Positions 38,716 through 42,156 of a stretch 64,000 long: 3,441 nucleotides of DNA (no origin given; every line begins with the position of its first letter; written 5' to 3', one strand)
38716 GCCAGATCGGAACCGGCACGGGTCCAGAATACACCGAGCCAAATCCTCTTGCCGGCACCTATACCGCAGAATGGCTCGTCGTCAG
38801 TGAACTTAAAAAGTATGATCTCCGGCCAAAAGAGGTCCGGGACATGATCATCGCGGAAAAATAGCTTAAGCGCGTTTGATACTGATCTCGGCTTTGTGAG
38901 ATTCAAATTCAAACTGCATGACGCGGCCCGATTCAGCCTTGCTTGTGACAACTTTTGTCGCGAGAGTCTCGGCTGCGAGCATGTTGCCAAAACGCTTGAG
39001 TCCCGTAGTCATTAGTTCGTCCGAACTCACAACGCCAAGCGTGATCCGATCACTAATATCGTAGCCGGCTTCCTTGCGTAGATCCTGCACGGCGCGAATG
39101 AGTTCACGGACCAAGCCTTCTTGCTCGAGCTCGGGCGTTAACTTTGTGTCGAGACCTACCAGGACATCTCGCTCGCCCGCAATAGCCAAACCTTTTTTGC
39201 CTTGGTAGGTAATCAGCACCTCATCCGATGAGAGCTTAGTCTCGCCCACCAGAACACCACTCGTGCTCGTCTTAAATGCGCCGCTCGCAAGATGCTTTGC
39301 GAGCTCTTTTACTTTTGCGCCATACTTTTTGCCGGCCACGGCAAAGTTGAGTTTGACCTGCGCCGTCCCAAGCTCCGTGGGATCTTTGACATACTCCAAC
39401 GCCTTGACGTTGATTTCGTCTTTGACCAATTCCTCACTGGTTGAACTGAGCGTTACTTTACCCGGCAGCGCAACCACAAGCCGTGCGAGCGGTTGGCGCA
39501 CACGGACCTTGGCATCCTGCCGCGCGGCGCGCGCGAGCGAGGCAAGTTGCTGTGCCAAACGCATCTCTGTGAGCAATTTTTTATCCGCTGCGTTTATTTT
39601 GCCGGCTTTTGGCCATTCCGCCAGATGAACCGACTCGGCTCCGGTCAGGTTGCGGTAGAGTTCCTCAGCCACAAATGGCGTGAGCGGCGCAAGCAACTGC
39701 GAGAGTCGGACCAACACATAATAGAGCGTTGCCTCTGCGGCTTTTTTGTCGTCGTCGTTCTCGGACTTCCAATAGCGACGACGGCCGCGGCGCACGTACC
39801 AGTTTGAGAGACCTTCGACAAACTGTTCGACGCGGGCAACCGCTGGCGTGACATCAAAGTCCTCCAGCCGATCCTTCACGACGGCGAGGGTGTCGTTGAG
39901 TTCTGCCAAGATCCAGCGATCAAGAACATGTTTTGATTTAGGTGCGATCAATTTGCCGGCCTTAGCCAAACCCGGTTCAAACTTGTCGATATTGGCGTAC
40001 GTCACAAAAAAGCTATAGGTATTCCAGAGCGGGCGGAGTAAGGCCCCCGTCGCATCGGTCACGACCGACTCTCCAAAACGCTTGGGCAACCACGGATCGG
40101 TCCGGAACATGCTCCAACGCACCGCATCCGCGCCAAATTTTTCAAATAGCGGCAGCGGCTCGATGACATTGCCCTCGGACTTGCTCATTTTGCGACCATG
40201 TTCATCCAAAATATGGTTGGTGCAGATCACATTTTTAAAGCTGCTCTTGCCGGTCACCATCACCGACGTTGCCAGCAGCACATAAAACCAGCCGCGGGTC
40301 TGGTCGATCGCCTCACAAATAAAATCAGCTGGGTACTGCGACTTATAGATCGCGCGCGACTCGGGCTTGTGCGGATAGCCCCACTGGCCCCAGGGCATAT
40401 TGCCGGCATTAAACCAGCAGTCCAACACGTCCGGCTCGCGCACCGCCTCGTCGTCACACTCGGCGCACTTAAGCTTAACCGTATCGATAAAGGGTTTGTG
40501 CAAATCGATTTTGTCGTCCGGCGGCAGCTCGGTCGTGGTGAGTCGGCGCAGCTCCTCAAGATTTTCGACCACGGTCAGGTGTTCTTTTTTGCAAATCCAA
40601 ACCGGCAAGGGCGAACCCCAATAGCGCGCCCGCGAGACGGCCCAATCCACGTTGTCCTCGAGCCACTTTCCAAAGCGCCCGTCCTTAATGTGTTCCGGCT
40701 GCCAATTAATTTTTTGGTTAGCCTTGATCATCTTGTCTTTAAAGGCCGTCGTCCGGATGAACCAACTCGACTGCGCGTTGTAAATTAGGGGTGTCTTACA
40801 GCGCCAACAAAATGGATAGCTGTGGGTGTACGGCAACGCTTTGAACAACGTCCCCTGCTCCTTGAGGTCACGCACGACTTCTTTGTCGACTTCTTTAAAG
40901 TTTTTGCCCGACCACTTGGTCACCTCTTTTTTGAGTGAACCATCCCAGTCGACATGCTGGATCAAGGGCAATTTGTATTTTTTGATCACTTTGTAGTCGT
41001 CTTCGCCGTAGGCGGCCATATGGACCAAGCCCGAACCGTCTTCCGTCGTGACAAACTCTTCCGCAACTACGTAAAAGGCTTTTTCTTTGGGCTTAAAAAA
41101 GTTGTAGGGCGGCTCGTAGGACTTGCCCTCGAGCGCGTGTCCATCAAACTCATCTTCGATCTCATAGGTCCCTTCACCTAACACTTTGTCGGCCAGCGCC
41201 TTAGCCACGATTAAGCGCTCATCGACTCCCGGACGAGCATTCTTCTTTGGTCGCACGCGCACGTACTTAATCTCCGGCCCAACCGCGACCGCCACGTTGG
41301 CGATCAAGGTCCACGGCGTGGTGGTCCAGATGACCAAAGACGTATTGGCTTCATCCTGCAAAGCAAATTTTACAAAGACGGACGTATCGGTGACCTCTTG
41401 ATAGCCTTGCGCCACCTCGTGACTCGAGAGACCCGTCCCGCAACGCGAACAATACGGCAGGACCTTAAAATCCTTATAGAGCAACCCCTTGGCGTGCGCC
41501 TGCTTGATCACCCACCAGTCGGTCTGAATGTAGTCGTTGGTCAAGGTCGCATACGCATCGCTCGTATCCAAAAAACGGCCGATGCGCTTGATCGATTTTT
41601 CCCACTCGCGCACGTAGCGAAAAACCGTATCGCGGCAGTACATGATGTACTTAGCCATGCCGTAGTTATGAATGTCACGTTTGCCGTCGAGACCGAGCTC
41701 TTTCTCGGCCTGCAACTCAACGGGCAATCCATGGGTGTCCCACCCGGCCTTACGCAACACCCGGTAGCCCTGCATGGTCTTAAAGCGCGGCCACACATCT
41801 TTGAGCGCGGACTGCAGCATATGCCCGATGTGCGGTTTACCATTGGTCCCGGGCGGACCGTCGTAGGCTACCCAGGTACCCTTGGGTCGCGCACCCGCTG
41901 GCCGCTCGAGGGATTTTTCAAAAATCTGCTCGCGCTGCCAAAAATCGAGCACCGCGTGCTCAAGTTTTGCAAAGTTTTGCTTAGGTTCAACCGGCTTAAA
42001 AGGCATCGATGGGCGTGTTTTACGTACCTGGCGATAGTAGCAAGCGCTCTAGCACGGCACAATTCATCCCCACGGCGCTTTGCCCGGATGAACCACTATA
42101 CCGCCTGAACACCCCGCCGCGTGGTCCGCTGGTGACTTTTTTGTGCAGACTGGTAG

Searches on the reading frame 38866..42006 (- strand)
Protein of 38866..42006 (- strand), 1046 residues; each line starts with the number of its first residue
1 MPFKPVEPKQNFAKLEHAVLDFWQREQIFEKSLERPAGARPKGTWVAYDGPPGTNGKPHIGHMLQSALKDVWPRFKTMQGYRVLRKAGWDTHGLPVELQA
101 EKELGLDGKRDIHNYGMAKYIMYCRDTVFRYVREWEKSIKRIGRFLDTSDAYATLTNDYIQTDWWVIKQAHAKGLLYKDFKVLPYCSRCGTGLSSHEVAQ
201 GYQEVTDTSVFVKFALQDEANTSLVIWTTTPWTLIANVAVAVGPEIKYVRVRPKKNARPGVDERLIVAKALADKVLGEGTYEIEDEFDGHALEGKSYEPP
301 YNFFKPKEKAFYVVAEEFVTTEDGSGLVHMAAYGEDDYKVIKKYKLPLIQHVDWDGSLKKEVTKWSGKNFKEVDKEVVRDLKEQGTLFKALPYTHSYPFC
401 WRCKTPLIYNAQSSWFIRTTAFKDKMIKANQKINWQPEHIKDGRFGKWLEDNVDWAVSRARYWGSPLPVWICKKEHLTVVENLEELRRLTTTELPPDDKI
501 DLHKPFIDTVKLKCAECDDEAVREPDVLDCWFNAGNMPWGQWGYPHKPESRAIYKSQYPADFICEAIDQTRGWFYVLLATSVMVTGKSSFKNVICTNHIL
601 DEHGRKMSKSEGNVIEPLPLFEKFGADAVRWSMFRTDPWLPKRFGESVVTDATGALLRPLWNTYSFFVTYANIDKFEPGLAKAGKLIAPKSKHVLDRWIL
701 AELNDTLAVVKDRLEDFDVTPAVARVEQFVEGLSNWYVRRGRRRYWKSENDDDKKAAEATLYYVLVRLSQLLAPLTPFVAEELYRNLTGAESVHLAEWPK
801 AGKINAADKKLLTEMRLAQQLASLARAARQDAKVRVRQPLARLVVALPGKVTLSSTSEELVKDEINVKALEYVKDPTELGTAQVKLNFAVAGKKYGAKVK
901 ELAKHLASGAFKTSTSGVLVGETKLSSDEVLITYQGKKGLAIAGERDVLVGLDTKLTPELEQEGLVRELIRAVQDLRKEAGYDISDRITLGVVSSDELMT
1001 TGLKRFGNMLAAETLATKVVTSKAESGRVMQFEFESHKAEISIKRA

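Call 8: search_protein_families(library=pfam, proteins=[window:38866-42006:-], max_evalue=0.01)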
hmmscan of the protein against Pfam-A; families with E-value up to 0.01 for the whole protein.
window:38866-42006:- (1046 aa): 5 families
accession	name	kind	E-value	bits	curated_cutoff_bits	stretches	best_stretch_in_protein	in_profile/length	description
PF00133.28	tRNA-synt_1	-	5.6e-113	378.3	22.7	1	19-637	2-406/414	tRNA synthetases class I (I, L, M and V)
PF19302.4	DUF5915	-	1e-40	139.9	27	1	858-1045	1-194/195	Domain of unknown function (DUF5915)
PF08264.19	Anticodon_1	-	1.3e-31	109.9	25.1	1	696-840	1-144/148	Anticodon-binding domain of tRNA ligase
PF09334.17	tRNA-synt_1g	-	4.3e-20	72.3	20.1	2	54-103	10-59/391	tRNA synthetases class I (M)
PF01921.24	tRNA-synt_1f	-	0.0063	15.9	27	0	598-651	274-327/360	tRNA synthetases class I (K)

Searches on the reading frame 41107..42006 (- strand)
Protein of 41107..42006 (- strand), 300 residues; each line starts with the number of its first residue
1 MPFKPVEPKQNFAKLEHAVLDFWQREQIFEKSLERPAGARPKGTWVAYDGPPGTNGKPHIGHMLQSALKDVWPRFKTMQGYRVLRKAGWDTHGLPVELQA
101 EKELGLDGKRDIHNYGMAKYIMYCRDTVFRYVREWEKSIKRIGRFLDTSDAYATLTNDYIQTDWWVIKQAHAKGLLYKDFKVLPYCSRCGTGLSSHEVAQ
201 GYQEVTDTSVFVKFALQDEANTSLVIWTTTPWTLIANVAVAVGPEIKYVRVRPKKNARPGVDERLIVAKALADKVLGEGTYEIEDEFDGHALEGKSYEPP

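Call 12: find_related_loci(query=window:41107-42006:-, collection=genome_contigs, flank=3000)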
Query window:41107-42006:- (300 aa) in genome_contigs; peptide patterns used: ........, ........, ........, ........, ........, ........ (x = any residue, [..] = any of these).
85 stretches matched a pattern; 38 encode a relative of the query (tblastn E <= 1e-3); 38 distinct loci.
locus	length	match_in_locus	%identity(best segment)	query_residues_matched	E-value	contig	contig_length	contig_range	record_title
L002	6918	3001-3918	78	1-300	1e-162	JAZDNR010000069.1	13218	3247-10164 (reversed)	MAG: Parcubacteria group bacterium isolate MEGAHIT-group-0.721 k141_12420348, whole genome shotgun sequence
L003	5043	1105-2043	71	1-300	4e-152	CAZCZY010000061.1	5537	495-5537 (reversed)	MAG TPA_asm: uncultured Candidatus Saccharibacteria bacterium isolate binchicken_co165_436 genome assembly, contig: k141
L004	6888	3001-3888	69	1-300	1e-145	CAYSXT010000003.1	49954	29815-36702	MAG TPA_asm: uncultured Candidatus Saccharibacteria bacterium isolate binchicken_co275_54 genome assembly, contig: NODE_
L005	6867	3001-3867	61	3-299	2e-121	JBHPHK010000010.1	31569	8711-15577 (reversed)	Patescibacteria group bacterium isolate SAG AM-311-P15 NODE_10_length_31569_cov_31.949800, whole genome shotgun sequence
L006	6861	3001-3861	59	3-299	3e-118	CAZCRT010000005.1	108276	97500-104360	MAG TPA_asm: uncultured Bacteroidia bacterium isolate binchicken_co141_55 genome assembly, contig: NODE_557_length_10827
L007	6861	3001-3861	57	3-299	3e-114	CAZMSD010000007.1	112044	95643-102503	MAG TPA_asm: uncultured Bacteroidaceae bacterium isolate binchicken_co65_461 genome assembly, contig: NODE_443_length_11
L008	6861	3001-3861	57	3-299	4e-114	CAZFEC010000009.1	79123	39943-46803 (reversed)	MAG TPA_asm: uncultured Bacteroidia bacterium isolate SRP077602_co7_480 genome assembly, contig: NODE_1114_length_79123_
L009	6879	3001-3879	57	3-299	3e-111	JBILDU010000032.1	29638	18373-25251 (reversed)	MAG: Bdellovibrionota bacterium isolate ME2016-07-22_3300044628_group7_bin146 Rohwer_bin1162_scaffold_693_c1, whole geno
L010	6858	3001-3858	57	5-299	1e-110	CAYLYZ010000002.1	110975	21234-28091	MAG TPA_asm: uncultured bacterium isolate SRP077602_co7_566 genome assembly, contig: NODE_479_length_110975_cov_18.66245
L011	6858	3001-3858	57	5-299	5e-110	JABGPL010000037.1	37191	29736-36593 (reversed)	MAG: Calditrichaeota bacterium isolate co234_bin30 co234_bin30_Ctg37, whole genome shotgun sequence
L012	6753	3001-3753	63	5-258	1e-108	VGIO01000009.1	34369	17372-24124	MAG: Calditrichaeota bacterium isolate K_DeepCast_250m_m2_227 K_DeepCast_250m_m2_227_Ga0194125_10001979, whole genome sh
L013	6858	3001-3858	56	5-299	3e-108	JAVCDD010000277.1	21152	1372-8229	MAG: Candidatus Hatepunaea meridiana isolate MAG_3300035698_979 Ga0374944_591271, whole genome shotgun sequence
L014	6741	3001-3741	62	3-252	4e-107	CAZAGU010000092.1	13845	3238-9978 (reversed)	MAG TPA_asm: uncultured bacterium isolate SRP191223_co2_100 genome assembly, contig: NODE_3122_length_13845_cov_6.820015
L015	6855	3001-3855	54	6-299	1e-106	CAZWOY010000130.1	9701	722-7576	MAG TPA_asm: uncultured bacterium isolate SRP141376_co4_90 genome assembly, contig: NODE_11550_length_9701_cov_4.834543,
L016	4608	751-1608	55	6-299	1e-104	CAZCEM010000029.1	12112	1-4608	MAG TPA_asm: uncultured bacterium isolate SRP098346_co1_144 genome assembly, contig: NODE_6385_length_12112_cov_6.201128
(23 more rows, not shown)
